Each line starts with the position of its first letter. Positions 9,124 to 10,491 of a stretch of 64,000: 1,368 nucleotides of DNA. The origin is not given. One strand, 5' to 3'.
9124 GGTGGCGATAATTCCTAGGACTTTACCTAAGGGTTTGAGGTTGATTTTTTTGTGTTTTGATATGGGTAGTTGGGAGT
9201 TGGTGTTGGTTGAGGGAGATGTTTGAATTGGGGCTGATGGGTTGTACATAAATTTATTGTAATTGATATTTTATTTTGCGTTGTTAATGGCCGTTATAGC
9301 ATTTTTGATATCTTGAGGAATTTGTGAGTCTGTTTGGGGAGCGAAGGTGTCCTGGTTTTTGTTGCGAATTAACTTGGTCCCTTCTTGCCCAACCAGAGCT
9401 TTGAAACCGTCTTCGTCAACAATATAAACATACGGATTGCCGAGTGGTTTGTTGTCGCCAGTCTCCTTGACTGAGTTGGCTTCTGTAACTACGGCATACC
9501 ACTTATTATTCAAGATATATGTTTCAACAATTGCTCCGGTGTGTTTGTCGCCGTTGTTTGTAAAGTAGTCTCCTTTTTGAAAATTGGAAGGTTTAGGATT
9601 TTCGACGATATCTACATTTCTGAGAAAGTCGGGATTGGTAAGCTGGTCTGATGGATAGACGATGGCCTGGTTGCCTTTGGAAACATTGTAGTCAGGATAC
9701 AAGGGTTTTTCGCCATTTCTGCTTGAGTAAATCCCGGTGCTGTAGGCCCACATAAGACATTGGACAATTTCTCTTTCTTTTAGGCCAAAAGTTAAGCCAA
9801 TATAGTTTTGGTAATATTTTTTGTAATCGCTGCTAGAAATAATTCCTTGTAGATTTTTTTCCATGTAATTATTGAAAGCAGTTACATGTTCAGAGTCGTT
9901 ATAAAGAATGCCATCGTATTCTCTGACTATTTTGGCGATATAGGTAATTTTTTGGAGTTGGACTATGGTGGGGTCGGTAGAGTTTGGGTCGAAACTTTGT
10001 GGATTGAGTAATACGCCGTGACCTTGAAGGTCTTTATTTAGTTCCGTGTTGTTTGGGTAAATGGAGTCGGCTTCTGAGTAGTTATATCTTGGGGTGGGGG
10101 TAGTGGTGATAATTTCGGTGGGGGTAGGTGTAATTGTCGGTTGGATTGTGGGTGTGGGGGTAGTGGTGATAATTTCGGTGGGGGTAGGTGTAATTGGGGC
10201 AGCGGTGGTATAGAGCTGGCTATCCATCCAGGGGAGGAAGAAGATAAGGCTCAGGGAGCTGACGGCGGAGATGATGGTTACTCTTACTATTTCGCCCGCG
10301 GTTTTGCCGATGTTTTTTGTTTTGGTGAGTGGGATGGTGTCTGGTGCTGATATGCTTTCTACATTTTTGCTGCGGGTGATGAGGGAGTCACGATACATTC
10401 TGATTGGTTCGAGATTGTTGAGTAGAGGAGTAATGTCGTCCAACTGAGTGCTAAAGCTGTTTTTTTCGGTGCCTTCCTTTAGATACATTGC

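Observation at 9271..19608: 3445-aa giant envelope protein combining a Cys-rich ectodomain, membrane segments, an FHA-like domain and a C-terminal Cys/His hydrolase-like module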

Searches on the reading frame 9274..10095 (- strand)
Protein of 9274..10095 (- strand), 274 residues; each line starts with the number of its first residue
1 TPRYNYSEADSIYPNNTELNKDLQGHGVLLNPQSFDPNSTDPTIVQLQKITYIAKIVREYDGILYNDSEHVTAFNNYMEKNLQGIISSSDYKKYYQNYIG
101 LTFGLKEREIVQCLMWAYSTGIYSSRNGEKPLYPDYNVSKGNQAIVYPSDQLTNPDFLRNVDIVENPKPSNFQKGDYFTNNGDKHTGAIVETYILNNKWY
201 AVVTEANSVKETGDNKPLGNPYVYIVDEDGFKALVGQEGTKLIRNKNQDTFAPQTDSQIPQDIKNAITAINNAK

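Call 51: find_homologous_proteins(query=window:9274-10095:-, max_evalue=0.01)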
Query window:9274-10095:-: 237 candidates shared short words with the query, none scored E <= 0.01.

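Call 67: search_solved_structures(query=window:9274-10095:-, max_evalue=10, show_alignments=3)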
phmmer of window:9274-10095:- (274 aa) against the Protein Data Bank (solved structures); distinct sequences matched with E-value up to 10: 0.

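Call 85: search_protein_families(library=pfam, proteins=[window:9274-10089:-], max_evalue=10)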
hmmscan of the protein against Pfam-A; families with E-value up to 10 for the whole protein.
seq(272 aa): 1 family
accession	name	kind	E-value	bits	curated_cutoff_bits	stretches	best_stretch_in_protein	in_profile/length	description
PF23202.1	PAH_ZNF598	-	0.19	12.5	25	1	60-98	13-51/83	ZNF598 PAH domain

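Call 106: find_related_loci(query=window:9274-10095:-, collection=metagenome_contigs, flank=6000)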
Query window:9274-10095:- (274 aa) in metagenome_contigs; peptide patterns used: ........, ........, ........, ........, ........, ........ (x = any residue, [..] = any of these).
127 stretches matched a pattern, but none encodes a relative of the query by tblastn (E <= 1e-3).

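Call 120: search_protein_families(library=padloc, proteins=[window:9274-10095:-], max_evalue=0.01)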
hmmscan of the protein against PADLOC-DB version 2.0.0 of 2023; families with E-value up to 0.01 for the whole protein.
window:9274-10095:- (274 aa): 0 families

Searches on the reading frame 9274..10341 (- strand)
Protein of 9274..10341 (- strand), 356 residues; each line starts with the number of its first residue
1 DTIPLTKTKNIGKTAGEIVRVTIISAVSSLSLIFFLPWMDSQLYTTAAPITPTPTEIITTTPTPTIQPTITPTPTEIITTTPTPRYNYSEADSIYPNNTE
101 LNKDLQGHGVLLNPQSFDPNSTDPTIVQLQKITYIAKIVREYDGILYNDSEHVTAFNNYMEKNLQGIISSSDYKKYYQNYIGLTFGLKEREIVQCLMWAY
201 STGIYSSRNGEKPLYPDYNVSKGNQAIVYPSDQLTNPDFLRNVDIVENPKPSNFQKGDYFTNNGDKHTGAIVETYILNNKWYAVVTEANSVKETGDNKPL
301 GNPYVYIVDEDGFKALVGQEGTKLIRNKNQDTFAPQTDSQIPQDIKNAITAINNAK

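Call 15: search_protein_families(library=pfam, proteins=[window:9274-10341:-], max_evalue=5)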
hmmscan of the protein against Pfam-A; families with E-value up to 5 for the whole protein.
window:9274-10341:- (356 aa): 2 families
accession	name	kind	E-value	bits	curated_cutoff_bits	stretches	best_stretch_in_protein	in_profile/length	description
PF23202.1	PAH_ZNF598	-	0.28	11.9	25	1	144-182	13-51/83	ZNF598 PAH domain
PF06333.17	Med13_C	-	0.52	10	26.1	1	17-115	130-232/325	Mediator complex subunit 13 C-terminal domain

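Call 28: search_protein_families(library=phrogs, proteins=[window:9274-10341:-], max_evalue=0.1)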
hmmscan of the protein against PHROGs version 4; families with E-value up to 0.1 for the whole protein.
window:9274-10341:- (356 aa): 1 family
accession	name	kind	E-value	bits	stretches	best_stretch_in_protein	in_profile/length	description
phrog_15511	-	unknown function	1.4e-05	25.4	1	46-103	218-277/511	-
